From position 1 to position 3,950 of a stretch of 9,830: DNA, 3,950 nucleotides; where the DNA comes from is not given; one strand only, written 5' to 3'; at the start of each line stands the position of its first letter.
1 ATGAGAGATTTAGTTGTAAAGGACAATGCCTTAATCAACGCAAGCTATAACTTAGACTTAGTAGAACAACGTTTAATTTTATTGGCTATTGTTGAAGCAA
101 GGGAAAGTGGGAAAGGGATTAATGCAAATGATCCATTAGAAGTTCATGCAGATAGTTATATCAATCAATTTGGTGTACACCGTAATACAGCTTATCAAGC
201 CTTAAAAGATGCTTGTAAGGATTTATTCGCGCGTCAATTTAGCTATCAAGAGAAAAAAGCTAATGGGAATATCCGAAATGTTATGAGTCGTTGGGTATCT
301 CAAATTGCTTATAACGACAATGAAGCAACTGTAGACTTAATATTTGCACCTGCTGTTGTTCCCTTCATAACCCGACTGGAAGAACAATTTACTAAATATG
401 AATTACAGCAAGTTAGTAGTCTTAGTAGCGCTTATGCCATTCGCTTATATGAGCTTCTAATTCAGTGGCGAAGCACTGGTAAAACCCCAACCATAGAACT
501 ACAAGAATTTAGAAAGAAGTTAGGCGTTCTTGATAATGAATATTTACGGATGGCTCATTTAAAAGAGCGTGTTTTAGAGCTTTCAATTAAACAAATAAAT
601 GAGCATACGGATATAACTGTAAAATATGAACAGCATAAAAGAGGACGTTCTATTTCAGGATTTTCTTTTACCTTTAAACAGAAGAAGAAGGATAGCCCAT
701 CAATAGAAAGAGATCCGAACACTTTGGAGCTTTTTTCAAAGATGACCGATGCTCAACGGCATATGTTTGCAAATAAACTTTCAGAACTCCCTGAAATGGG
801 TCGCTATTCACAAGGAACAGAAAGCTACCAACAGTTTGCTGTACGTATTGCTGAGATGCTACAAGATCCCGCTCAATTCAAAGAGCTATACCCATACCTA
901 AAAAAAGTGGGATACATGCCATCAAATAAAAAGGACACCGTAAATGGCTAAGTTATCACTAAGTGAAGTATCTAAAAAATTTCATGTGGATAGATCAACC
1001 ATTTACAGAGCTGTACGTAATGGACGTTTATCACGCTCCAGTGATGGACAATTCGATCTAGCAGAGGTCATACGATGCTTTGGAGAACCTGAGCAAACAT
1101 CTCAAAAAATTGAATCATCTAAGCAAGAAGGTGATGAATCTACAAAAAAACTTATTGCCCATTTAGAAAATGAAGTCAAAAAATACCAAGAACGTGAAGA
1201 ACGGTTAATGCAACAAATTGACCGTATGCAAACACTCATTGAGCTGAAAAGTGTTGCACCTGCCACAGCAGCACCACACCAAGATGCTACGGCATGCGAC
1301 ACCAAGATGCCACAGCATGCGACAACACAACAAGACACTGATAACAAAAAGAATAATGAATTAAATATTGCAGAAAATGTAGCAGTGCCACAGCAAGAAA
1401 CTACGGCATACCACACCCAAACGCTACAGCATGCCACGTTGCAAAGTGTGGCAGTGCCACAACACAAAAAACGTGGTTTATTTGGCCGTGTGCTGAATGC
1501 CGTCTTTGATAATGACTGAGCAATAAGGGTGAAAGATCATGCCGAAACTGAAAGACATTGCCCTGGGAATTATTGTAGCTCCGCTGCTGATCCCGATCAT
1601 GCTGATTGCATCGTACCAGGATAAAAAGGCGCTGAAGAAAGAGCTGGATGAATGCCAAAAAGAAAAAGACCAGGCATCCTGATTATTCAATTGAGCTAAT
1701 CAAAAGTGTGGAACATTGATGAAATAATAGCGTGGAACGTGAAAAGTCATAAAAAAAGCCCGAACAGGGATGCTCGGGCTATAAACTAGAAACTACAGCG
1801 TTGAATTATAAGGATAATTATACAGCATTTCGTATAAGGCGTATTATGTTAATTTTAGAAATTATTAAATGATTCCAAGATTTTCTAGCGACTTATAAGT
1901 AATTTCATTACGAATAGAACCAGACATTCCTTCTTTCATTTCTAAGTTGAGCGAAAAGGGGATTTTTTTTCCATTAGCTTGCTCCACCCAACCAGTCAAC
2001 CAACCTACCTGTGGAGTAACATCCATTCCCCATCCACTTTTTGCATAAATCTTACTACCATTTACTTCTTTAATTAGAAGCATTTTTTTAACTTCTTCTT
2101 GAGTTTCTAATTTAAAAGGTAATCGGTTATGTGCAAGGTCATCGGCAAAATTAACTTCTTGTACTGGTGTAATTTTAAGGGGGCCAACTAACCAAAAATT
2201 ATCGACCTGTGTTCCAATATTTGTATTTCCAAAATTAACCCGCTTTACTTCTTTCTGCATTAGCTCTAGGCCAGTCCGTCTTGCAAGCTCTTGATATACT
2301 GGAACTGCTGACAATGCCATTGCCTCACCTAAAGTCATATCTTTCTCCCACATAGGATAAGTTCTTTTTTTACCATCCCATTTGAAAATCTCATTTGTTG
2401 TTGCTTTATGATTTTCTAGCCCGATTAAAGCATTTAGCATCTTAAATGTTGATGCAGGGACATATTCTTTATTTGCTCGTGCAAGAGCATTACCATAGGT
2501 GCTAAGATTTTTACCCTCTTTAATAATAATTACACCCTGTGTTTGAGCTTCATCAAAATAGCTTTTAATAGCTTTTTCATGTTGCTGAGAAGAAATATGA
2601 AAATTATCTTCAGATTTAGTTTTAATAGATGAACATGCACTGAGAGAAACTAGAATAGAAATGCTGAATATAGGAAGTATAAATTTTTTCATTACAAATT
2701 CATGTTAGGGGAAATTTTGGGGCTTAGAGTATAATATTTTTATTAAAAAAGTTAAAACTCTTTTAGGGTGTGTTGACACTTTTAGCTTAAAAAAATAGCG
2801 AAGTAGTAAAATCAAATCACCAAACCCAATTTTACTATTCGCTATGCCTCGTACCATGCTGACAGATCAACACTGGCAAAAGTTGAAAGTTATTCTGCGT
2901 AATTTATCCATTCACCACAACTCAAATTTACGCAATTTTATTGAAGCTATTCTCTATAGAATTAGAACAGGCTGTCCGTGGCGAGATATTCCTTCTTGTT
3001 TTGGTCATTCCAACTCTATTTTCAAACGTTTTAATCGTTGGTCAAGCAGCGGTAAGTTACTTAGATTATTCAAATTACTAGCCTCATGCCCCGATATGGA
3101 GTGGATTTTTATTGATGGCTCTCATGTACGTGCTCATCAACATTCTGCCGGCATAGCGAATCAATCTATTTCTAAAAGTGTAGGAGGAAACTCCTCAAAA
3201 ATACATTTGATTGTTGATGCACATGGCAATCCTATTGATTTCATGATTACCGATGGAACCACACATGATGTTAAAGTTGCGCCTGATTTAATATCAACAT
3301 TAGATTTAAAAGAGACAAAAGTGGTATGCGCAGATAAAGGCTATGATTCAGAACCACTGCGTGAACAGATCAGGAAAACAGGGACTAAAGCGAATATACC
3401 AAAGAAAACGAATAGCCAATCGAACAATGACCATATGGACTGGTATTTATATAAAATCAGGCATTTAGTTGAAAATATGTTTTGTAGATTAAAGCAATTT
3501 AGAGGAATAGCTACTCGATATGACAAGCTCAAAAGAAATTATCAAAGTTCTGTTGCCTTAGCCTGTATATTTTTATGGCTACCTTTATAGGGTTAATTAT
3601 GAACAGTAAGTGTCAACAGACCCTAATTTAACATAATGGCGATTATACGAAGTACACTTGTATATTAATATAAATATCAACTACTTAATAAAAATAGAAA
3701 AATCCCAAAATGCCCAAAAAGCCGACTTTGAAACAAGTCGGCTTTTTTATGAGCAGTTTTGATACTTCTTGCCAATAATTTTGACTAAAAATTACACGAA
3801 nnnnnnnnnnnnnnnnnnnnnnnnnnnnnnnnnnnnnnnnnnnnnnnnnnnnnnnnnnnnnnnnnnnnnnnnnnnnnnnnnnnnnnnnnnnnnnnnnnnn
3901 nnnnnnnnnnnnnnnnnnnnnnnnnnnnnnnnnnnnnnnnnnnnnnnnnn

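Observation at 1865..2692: Carbapenemase gene reads as OXA-72 (OXA-24/40 with G224D) inside a pdif-bounded module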

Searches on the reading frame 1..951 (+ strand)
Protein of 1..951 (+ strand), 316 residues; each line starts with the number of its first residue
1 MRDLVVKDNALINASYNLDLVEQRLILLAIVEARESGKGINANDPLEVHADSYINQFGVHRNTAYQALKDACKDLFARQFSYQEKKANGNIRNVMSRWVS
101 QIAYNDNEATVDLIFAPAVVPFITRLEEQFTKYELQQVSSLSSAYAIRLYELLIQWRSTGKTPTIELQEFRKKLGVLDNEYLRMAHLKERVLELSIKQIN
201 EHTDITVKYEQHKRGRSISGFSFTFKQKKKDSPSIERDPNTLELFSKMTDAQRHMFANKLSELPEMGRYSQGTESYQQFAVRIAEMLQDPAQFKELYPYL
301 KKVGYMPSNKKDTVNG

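Call 49: search_protein_families(library=pfam, proteins=[window:1-951:+])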
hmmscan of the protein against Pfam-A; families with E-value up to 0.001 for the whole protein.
window:1-951:+ (316 aa): 2 families
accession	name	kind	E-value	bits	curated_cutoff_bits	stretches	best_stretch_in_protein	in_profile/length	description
PF01051.27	Rep3_N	-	1.8e-38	132.5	22.4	1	5-153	2-140/141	Initiator Replication protein, WH1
PF21205.3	Rep3_C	-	3.9e-21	75.5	21.1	1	167-225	2-59/59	Initiator Rep protein, WH2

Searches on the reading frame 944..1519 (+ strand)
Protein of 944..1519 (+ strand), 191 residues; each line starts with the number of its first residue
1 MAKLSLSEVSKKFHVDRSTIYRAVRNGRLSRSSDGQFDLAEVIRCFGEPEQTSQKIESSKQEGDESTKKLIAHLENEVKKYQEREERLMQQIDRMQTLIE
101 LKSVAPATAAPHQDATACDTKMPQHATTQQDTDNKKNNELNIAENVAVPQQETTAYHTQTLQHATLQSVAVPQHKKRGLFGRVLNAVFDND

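Call 49: search_protein_families(library=pfam, proteins=[window:944-1519:+])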
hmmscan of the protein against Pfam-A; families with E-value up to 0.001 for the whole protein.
window:944-1519:+ (191 aa): 1 family
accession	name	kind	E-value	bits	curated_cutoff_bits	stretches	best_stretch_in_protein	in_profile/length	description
PF12728.13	HTH_17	-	0.00061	20.4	27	0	4-30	2-29/51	Helix-turn-helix domain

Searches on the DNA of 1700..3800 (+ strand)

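Call 3: search_dna_similar(query=window:1700-3800:+, collection=plasmids, mode=near, max_rows=30)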
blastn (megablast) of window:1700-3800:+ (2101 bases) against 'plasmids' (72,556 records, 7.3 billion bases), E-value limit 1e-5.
Records with a match: 832; places in all: 1141; records where one place covers at least 80% of the query: 0.
Best place of each record, by identity: >=99% 244; 95-99% 236; 90-95% 167; 80-90% 166; 60-80% 19.
By first word of the organism name: Acinetobacter 831; Aeromonas 1.
By predicted mobility (MOB-suite, as given by PLSDB): mobilizable 412; non-mobilizable 376; conjugative 44.
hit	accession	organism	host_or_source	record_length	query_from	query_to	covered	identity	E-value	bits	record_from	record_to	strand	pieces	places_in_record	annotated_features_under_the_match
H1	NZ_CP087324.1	Acinetobacter baumannii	Homo sapiens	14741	1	2101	59%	99.9%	0e+0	2291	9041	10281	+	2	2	OXA-24 family carbapenem-hydrolyzing class D beta-lactamase OXA-72 | blaOXA-72: OXA-24 family carbapenem-hydrolyzing class D beta-lactamase OXA-72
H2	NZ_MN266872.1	Acinetobacter baumannii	-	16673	1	2101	59%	99.9%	0e+0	2291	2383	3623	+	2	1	OXA-24 family carbapenem-hydrolyzing class D beta-lactamase OXA-72 | blaOXA-72: OXA-24 family carbapenem-hydrolyzing class D beta-lactamase OXA-72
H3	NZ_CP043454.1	Acinetobacter baumannii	Homo sapiens,Skin/Wound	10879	1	2101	59%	99.8%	0e+0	2285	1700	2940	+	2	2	OXA-24 family carbapenem-hydrolyzing class D beta-lactamase OXA-72 | blaOXA-72: OXA-24 family carbapenem-hydrolyzing class D beta-lactamase OXA-72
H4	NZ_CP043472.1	Acinetobacter baumannii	Homo sapiens,Skin/Wound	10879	1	2101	59%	99.8%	0e+0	2285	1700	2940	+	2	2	OXA-24 family carbapenem-hydrolyzing class D beta-lactamase OXA-72 | blaOXA-72: OXA-24 family carbapenem-hydrolyzing class D beta-lactamase OXA-72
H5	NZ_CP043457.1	Acinetobacter baumannii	Homo sapiens,Skin/Wound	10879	1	2101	59%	99.8%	0e+0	2285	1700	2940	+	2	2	OXA-24 family carbapenem-hydrolyzing class D beta-lactamase OXA-72 | blaOXA-72: OXA-24 family carbapenem-hydrolyzing class D beta-lactamase OXA-72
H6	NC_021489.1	Acinetobacter baumannii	-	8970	1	2101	59%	99.8%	0e+0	2280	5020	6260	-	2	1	OXA-24 family carbapenem-hydrolyzing class D beta-lactamase OXA-72 | blaOXA-72: OXA-24 family carbapenem-hydrolyzing class D beta-lactamase OXA-72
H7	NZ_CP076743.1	Acinetobacter baumannii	Homo sapiens,whole organism,pleural ...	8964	1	2101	59%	99.8%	0e+0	2280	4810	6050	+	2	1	OXA-24 family carbapenem-hydrolyzing class D beta-lactamase OXA-72 | blaOXA-72: OXA-24 family carbapenem-hydrolyzing class D beta-lactamase OXA-72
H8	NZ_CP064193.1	Acinetobacter baumannii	Homo sapiens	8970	1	2101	59%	99.8%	0e+0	2280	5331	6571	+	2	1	OXA-24 family carbapenem-hydrolyzing class D beta-lactamase OXA-72 | blaOXA-72: OXA-24 family carbapenem-hydrolyzing class D beta-lactamase OXA-72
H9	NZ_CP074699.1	Acinetobacter baumannii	Homo sapiens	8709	1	2101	59%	99.8%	0e+0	2280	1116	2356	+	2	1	OXA-24 family carbapenem-hydrolyzing class D beta-lactamase OXA-72 | blaOXA-72: OXA-24 family carbapenem-hydrolyzing class D beta-lactamase OXA-72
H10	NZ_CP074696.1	Acinetobacter baumannii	Homo sapiens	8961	1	2101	59%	99.8%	0e+0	2280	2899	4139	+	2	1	OXA-24 family carbapenem-hydrolyzing class D beta-lactamase OXA-72 | blaOXA-72: OXA-24 family carbapenem-hydrolyzing class D beta-lactamase OXA-72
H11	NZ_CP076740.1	Acinetobacter baumannii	Homo sapiens,whole organism,urine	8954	1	2101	59%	99.8%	0e+0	2280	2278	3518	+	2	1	OXA-24 family carbapenem-hydrolyzing class D beta-lactamase OXA-72 | blaOXA-72: OXA-24 family carbapenem-hydrolyzing class D beta-lactamase OXA-72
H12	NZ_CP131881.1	Acinetobacter nosocomialis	Homo sapiens,culture,respiratory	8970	1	2101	59%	99.8%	0e+0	2280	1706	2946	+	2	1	OXA-24 family carbapenem-hydrolyzing class D beta-lactamase OXA-72 | blaOXA-72: OXA-24 family carbapenem-hydrolyzing class D beta-lactamase OXA-72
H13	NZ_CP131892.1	Acinetobacter baumannii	Homo sapiens,culture,respiratory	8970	1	2101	59%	99.8%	0e+0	2280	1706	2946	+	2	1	OXA-24 family carbapenem-hydrolyzing class D beta-lactamase OXA-72 | blaOXA-72: OXA-24 family carbapenem-hydrolyzing class D beta-lactamase OXA-72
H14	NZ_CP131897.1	Acinetobacter baumannii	Homo sapiens,culture,respiratory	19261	1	2101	59%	99.7%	0e+0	2275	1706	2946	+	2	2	OXA-24 family carbapenem-hydrolyzing class D beta-lactamase OXA-72 | blaOXA-72: OXA-24 family carbapenem-hydrolyzing class D beta-lactamase OXA-72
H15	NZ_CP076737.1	Acinetobacter baumannii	Homo sapiens,whole organism,blood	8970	1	2101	59%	99.4%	0e+0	2258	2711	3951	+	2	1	OXA-72: OXA beta-lactamase; OXA-24-like beta-lactamase | blaOXA: OXA-24 family carbapenem-hydrolyzing class D beta-lactamase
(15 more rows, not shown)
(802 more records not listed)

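Call 7: search_dna_similar(query=window:2760-3630:+, collection=plasmids, mode=near, max_rows=30)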
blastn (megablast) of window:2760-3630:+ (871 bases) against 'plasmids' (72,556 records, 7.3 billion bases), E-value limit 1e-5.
Records with a match: 117; places in all: 146; records where one place covers at least 80% of the query: 100.
Best place of each record, by identity: >=99% 22; 95-99% 95.
By first word of the organism name: Acinetobacter 117.
By predicted mobility (MOB-suite, as given by PLSDB): mobilizable 94; non-mobilizable 19; conjugative 4.
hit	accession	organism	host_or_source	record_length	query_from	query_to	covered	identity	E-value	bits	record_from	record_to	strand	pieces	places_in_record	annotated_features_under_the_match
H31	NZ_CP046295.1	Acinetobacter lwoffii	Homo sapiens,clinical isolate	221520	3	869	100%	99.7%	0e+0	1585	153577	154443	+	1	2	IS5-like element ISAba31 family transposase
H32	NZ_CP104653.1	Acinetobacter variabilis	Homo sapiens,Wound/Abscess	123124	4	871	100%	99.5%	0e+0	1581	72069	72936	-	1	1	IS5-like element ISAba31 family transposase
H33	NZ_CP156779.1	Acinetobacter sp. ANC 7951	cattle,whole organism,cattle feces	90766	3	868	99%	99.7%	0e+0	1581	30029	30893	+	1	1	IS5-like element ISAba31 family transposase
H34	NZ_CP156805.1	Acinetobacter sp. ANC 7881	cattle,whole organism,cattle feces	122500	3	868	99%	99.5%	0e+0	1576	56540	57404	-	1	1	IS5-like element ISAba31 family transposase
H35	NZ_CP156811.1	Acinetobacter sp. ANC 7454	cattle,Whole organism,cattle feces, ...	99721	3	868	99%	99.5%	0e+0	1576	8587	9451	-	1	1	IS5-like element ISAba31 family transposase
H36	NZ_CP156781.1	Acinetobacter sp. ANC 7933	cattle,whole organism,cattle feces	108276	3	868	99%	99.5%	0e+0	1576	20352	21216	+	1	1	IS5-like element ISAba31 family transposase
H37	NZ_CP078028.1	Acinetobacter variabilis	whole organism,alcohol foam dispenser ...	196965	4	871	100%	99.2%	0e+0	1565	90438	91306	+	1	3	IS5-like element ISAba31 family transposase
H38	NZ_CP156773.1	Acinetobacter sp. ANC 7970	cattle,whole organism,cattle feces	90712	3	866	99%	99.7%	0e+0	1580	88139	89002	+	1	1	IS5-like element ISAba31 family transposase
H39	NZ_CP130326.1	Acinetobacter variabilis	soil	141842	4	871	100%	99.1%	0e+0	1559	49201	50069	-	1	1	IS5-like element ISAba31 family transposase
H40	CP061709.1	Acinetobacter baumannii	paper pulp mill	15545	4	868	99%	99.4%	0e+0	1570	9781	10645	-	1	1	IS5-like element ISAba31 family transposase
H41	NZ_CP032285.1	Acinetobacter sp. WCHA55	Culture,Sewage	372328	4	869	99%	99.0%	0e+0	1550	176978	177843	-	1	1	IS5-like element ISAba31 family transposase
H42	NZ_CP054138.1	Acinetobacter pittii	faeces,dog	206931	4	869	99%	99.0%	0e+0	1550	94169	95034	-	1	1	IS5-like element ISAba31 family transposase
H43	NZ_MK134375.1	Acinetobacter baumannii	pig,caecum at slaughter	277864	4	869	99%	99.0%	0e+0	1550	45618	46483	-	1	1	IS5-like element ISAba31 family transposase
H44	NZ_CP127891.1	Acinetobacter towneri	cell culture,Influent wastewater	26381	5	867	99%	99.3%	0e+0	1561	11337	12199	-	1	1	IS5-like element ISAba31 family transposase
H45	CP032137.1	Acinetobacter haemolyticus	Homo sapiens,single cell(Pathogenic ...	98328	4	867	99%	99.2%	0e+0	1557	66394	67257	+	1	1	IS5-like element ISAba31 family transposase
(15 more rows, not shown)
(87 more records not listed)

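Call 41: search_dna_similar(query=window:2700-2840:+, collection=plasmids, mode=near, max_rows=8)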
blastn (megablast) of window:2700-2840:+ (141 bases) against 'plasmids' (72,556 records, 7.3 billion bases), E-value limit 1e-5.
Records with a match: 107; places in all: 133; records where one place covers at least 80% of the query: 0.
Best place of each record, by identity: >=99% 42; 95-99% 65.
By first word of the organism name: Acinetobacter 107.
By predicted mobility (MOB-suite, as given by PLSDB): non-mobilizable 52; mobilizable 46; conjugative 9.
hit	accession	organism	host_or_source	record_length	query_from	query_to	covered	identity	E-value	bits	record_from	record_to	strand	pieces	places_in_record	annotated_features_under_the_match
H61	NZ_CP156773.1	Acinetobacter sp. ANC 7970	cattle,whole organism,cattle feces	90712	60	141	58%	98.8%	5e-33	147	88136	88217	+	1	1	none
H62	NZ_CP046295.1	Acinetobacter lwoffii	Homo sapiens,clinical isolate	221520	63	141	56%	100.0%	5e-33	147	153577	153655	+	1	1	none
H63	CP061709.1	Acinetobacter baumannii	paper pulp mill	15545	64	141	55%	100.0%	2e-32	145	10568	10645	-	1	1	none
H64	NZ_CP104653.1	Acinetobacter variabilis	Homo sapiens,Wound/Abscess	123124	64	141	55%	100.0%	2e-32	145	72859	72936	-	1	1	none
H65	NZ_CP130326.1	Acinetobacter variabilis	soil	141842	64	141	55%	100.0%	2e-32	145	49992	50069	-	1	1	none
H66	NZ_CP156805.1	Acinetobacter sp. ANC 7881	cattle,whole organism,cattle feces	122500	63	141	56%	98.7%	8e-31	139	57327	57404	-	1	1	none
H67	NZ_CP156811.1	Acinetobacter sp. ANC 7454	cattle,Whole organism,cattle feces, ...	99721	63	141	56%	98.7%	8e-31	139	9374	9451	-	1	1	none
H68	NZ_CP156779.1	Acinetobacter sp. ANC 7951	cattle,whole organism,cattle feces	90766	63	141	56%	98.7%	8e-31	139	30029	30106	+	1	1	none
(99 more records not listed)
